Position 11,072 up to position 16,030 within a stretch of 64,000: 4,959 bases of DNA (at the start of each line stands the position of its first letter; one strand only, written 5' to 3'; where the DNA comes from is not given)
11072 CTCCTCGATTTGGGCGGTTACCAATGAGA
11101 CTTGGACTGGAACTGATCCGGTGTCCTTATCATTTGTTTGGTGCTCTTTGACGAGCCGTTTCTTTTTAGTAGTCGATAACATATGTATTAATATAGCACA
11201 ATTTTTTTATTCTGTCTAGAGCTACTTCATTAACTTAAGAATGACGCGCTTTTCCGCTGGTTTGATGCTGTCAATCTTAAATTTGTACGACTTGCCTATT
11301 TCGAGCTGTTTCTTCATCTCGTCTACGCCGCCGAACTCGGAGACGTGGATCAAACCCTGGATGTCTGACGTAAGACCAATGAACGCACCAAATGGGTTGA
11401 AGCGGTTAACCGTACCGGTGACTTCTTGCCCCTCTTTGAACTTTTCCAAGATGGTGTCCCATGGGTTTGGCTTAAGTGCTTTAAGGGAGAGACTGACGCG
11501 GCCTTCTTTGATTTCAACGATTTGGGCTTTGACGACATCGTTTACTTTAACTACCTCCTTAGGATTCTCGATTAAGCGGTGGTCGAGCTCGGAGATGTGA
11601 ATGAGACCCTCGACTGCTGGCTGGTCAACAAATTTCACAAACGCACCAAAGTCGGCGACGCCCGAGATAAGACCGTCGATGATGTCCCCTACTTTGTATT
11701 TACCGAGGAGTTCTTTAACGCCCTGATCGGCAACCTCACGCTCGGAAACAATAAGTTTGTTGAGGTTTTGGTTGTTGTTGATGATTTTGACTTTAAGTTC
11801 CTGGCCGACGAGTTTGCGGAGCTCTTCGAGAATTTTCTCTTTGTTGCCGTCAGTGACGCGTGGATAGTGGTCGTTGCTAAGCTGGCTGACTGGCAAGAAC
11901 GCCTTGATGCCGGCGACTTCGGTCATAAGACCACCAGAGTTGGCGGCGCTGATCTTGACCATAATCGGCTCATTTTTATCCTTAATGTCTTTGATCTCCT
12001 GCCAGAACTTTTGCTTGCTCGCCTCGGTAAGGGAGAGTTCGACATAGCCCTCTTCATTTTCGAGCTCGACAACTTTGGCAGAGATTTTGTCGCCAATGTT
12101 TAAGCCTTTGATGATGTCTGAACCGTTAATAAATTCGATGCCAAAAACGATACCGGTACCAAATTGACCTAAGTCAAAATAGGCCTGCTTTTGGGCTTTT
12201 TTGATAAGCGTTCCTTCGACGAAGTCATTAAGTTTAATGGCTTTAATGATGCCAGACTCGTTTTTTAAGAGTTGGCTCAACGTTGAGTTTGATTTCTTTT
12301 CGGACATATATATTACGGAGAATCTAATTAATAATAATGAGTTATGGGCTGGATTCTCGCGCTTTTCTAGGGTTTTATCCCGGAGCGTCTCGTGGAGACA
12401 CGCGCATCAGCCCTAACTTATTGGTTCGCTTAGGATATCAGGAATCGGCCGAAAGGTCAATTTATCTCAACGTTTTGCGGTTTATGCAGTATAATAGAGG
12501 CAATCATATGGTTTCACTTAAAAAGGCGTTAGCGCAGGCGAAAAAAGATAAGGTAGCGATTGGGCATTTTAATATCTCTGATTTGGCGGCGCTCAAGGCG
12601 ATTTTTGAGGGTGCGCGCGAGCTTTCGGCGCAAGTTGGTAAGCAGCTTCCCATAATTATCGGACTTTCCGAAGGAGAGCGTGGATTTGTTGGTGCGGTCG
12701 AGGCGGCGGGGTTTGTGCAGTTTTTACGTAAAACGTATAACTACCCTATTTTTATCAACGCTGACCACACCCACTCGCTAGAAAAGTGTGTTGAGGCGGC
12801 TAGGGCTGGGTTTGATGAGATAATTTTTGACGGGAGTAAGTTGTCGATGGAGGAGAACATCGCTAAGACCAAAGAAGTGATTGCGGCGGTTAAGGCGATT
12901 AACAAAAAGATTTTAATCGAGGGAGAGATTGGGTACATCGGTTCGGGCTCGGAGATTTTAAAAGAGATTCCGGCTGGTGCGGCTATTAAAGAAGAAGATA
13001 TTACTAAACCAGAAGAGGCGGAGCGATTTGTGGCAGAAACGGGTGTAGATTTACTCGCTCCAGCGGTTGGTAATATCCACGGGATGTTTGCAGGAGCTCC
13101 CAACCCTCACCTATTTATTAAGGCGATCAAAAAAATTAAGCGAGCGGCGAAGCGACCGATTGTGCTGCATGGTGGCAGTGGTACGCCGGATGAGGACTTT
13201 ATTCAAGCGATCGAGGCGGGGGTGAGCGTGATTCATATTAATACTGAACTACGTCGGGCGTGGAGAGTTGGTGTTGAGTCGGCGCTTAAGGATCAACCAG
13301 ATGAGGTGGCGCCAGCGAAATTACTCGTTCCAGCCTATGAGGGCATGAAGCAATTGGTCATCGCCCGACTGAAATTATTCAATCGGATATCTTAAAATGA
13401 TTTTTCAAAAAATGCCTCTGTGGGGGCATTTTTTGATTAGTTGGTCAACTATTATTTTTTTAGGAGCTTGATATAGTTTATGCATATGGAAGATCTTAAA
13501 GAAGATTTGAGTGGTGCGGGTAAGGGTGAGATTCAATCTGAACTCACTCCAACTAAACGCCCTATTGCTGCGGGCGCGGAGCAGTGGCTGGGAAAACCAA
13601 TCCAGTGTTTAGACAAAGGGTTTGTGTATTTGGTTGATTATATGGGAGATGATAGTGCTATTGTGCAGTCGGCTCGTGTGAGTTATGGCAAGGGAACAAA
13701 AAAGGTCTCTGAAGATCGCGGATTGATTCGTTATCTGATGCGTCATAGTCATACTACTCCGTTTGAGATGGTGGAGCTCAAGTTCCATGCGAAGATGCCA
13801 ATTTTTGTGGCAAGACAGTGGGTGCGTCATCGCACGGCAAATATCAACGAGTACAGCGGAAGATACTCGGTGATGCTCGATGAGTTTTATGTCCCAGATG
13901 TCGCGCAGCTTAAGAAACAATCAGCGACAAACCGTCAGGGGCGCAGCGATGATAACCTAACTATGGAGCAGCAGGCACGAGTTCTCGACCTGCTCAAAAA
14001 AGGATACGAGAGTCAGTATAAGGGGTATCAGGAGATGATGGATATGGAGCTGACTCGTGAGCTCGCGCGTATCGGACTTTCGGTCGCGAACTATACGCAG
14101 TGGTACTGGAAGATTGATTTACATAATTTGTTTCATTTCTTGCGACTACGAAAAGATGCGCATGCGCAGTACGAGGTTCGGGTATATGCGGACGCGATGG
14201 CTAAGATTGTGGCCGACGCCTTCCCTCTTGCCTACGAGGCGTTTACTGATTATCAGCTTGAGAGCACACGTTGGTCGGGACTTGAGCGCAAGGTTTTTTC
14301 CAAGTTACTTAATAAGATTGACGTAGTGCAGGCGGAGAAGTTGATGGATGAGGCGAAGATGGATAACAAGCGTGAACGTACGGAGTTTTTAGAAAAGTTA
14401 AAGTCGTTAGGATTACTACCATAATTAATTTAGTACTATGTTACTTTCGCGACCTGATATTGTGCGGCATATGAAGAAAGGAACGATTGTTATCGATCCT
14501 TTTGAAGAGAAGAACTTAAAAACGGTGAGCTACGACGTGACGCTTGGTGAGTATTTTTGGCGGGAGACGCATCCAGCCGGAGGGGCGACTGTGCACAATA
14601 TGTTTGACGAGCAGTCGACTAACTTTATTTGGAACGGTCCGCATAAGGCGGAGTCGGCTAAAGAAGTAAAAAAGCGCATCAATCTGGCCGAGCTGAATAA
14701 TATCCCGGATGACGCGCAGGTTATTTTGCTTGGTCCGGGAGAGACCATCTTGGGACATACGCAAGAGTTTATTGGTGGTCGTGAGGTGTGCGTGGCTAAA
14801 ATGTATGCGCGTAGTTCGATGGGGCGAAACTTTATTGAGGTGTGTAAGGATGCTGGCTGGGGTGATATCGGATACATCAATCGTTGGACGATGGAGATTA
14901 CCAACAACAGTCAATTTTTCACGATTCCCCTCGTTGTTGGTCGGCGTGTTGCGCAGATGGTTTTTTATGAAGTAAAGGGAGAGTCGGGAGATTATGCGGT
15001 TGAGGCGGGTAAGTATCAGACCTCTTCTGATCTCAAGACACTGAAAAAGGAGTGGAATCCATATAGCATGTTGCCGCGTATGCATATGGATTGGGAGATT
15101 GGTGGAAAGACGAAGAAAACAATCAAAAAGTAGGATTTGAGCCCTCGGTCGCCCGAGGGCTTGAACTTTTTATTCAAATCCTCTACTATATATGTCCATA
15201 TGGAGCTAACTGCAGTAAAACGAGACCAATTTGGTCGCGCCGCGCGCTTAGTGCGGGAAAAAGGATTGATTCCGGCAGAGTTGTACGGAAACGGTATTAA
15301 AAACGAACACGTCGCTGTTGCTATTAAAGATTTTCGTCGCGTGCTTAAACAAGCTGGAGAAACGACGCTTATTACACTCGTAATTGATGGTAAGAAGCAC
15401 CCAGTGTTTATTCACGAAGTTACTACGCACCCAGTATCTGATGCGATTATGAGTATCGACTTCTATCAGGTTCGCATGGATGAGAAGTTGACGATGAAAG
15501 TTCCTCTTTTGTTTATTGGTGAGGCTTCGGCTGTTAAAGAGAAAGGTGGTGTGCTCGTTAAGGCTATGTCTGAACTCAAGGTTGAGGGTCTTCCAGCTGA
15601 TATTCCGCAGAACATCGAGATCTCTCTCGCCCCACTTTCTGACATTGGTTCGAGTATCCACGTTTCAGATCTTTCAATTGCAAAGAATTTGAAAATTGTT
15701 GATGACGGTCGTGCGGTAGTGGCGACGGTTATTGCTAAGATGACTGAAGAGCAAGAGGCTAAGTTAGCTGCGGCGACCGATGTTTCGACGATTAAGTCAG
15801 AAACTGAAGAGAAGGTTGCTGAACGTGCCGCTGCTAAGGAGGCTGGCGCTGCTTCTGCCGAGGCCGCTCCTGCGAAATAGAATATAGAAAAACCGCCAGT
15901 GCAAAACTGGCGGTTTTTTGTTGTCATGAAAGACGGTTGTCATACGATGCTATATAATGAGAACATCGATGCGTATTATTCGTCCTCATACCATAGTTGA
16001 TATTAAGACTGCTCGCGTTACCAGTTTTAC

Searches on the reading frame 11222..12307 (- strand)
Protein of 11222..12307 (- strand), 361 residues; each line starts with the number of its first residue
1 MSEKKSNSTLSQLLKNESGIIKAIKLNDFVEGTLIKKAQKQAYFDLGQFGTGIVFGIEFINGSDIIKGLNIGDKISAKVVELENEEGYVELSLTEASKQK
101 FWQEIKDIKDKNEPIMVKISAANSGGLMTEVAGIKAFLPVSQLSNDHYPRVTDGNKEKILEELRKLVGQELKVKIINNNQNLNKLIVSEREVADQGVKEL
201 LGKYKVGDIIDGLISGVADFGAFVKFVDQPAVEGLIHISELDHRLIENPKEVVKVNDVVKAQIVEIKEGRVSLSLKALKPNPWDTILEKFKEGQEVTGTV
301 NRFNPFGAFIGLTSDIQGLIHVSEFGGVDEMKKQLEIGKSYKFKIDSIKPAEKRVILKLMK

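Call 10: search_protein_families(library=pfam, proteins=[window:11222-12307:-], max_evalue=0.01)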
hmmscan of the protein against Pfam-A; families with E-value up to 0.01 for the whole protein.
window:11222-12307:- (361 aa): 2 families
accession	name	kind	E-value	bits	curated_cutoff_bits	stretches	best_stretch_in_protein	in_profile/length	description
PF00575.29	S1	-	2.6e-37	127.5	22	3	203-275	1-73/74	S1 RNA binding domain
PF23459.1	S1_RRP5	-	8.3e-09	36.3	27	0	291-324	2-35/72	RRP5 S1 domain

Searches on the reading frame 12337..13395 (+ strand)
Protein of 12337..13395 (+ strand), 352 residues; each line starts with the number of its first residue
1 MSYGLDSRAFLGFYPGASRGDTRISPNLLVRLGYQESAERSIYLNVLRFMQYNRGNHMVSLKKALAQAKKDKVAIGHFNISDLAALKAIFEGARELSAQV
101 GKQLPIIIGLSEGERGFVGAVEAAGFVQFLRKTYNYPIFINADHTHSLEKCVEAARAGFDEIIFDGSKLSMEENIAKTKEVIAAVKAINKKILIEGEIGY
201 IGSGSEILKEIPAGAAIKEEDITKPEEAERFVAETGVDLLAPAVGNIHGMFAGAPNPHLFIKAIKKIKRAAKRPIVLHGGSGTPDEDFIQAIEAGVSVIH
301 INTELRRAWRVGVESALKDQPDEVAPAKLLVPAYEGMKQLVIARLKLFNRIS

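Call 10: search_protein_families(library=pfam, proteins=[window:12337-13395:+], max_evalue=0.01)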
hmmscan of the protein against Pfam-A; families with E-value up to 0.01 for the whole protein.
window:12337-13395:+ (352 aa): 2 families
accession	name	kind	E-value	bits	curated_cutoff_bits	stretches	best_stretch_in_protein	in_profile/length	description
PF01116.26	F_bP_aldolase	-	1.4e-69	235.2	25.5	1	59-349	1-273/277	Fructose-bisphosphate aldolase class-II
PF05690.20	ThiG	-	0.0025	17.7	23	0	232-308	140-210/247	Thiazole biosynthesis protein ThiG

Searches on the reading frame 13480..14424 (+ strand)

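Call 10: search_protein_families(library=pfam, proteins=[window:13480-14424:+], max_evalue=0.01)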
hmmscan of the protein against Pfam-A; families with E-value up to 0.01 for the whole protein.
window:13480-14424:+ (314 aa): 2 families
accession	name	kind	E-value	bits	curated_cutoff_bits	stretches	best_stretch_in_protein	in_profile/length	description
PF02511.20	Thy1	-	1.6e-53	181.8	24.8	1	51-249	2-190/191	Thymidylate synthase complementing protein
PF13089.11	PP_kinase_N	-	0.00036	21.2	23.8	1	129-197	36-101/107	Polyphosphate kinase N-terminal domain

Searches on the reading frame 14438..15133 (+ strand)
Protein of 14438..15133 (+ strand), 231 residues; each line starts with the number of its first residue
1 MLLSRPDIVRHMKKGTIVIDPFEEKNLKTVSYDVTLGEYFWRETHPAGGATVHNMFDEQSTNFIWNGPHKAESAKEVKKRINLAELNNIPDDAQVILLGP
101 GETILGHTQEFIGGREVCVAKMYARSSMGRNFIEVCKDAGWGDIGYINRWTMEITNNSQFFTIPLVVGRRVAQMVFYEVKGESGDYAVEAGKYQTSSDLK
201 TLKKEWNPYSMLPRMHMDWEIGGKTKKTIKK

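Call 10: search_protein_families(library=pfam, proteins=[window:14438-15133:+], max_evalue=0.01)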
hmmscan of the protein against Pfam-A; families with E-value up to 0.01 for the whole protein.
window:14438-15133:+ (231 aa): 1 family
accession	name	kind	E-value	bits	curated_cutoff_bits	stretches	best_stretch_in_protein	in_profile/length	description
PF22769.1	DCD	-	4.2e-32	111.8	27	1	3-178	2-152/153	dCTP deaminase-like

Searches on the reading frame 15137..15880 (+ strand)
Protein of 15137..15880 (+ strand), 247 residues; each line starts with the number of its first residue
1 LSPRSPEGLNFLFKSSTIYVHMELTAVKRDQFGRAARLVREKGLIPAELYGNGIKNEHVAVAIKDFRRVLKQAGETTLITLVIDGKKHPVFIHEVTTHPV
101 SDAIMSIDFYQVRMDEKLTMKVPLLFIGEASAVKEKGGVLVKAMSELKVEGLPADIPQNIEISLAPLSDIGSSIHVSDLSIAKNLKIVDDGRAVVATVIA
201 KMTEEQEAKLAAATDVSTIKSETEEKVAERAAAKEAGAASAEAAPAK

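Call 10: search_protein_families(library=pfam, proteins=[window:15137-15880:+], max_evalue=0.01)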
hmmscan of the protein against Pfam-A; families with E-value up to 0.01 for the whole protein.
window:15137-15880:+ (247 aa): 2 families
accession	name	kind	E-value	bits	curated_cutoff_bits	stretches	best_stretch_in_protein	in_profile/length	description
PF14693.11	Ribosomal_TL5_C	-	3.9e-23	82.1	27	1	117-200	1-82/84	Ribosomal protein TL5, C-terminal domain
PF01386.24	Ribosomal_L25p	-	1.9e-19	70.4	23.6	1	24-109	1-82/82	Ribosomal L25p family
